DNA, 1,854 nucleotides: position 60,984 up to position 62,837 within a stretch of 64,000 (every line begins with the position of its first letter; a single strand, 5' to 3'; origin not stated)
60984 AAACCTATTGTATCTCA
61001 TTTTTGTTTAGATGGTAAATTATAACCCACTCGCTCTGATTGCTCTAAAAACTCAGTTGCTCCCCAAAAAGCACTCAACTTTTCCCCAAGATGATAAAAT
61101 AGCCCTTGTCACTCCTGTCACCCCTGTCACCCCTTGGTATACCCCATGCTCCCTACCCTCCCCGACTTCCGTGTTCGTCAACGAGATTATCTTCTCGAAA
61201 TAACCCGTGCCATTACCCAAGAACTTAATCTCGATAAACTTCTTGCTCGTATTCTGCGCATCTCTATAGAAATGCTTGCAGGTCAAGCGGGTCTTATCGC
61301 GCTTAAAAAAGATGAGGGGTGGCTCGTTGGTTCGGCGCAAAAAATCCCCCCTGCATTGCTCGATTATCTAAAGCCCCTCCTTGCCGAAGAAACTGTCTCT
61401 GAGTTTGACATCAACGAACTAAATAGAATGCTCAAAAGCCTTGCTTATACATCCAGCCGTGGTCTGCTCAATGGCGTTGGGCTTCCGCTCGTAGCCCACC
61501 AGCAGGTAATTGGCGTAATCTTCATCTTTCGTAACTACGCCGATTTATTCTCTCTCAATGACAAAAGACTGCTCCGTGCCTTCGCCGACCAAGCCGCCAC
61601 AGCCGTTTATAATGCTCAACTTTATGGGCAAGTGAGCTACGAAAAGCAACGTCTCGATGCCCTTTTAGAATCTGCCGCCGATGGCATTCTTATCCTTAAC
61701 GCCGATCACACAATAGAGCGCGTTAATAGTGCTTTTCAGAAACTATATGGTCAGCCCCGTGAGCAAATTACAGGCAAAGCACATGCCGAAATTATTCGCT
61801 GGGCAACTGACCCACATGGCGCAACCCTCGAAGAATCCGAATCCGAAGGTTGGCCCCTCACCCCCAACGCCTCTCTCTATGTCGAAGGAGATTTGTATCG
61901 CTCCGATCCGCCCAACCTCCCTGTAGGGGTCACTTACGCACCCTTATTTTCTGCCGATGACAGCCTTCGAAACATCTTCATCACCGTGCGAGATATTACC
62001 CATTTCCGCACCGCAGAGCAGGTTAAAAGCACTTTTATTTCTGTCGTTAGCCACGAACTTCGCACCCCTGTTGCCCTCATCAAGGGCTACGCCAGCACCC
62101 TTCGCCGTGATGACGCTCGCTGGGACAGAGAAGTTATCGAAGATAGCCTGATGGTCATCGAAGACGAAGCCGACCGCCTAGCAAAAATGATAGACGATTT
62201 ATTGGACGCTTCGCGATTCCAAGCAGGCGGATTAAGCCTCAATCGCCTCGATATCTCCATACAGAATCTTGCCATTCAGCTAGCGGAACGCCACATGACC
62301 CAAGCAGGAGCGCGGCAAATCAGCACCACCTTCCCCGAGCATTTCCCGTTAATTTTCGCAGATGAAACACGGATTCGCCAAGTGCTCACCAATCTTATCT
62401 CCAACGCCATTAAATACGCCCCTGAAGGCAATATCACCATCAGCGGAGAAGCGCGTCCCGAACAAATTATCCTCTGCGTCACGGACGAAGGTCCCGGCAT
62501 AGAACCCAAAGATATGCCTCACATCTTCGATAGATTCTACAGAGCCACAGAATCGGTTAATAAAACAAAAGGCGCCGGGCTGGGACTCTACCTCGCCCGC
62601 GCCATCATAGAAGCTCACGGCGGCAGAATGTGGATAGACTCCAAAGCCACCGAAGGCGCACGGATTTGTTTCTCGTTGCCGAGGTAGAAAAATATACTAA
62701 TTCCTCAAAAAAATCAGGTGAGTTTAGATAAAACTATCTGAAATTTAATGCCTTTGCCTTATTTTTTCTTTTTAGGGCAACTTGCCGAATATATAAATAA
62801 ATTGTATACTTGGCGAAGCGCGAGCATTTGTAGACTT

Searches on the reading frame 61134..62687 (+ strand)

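Call 19: search_protein_families(library=pfam, proteins=[window:61134-62687:+], max_evalue=0.00001)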
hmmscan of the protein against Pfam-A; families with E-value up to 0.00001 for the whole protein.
window:61134-62687:+ (517 aa): 9 families
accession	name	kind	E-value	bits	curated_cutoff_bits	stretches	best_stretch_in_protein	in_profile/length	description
PF02518.31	HATPase_c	-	2.2e-30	105.8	26.4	1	410-516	2-108/111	Histidine kinase-, DNA gyrase B-, and HSP90-like ATPase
PF00512.31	HisKA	-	5.5e-17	62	26.9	1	298-365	2-66/66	His Kinase A (phospho-acceptor) domain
PF13426.13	PAS_9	-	1.3e-10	41.9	27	1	183-290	2-103/103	PAS domain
PF08448.16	PAS_4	-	2.4e-09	37.8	23.1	1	178-292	1-109/110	PAS fold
PF00989.32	PAS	-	3e-07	30.9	22.6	1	173-216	2-45/113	PAS fold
PF13188.13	PAS_8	-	4.5e-07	30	21.8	1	172-228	1-54/65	PAS domain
PF01590.32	GAF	-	6.4e-07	30.4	22.4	1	32-158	1-133/133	GAF domain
PF13185.12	GAF_2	-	2.9e-06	28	28.6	0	103-158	80-135/136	GAF domain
PF13581.12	HATPase_c_2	-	5.4e-06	26.9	27.4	0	393-493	11-110/127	Histidine kinase-like ATPase domain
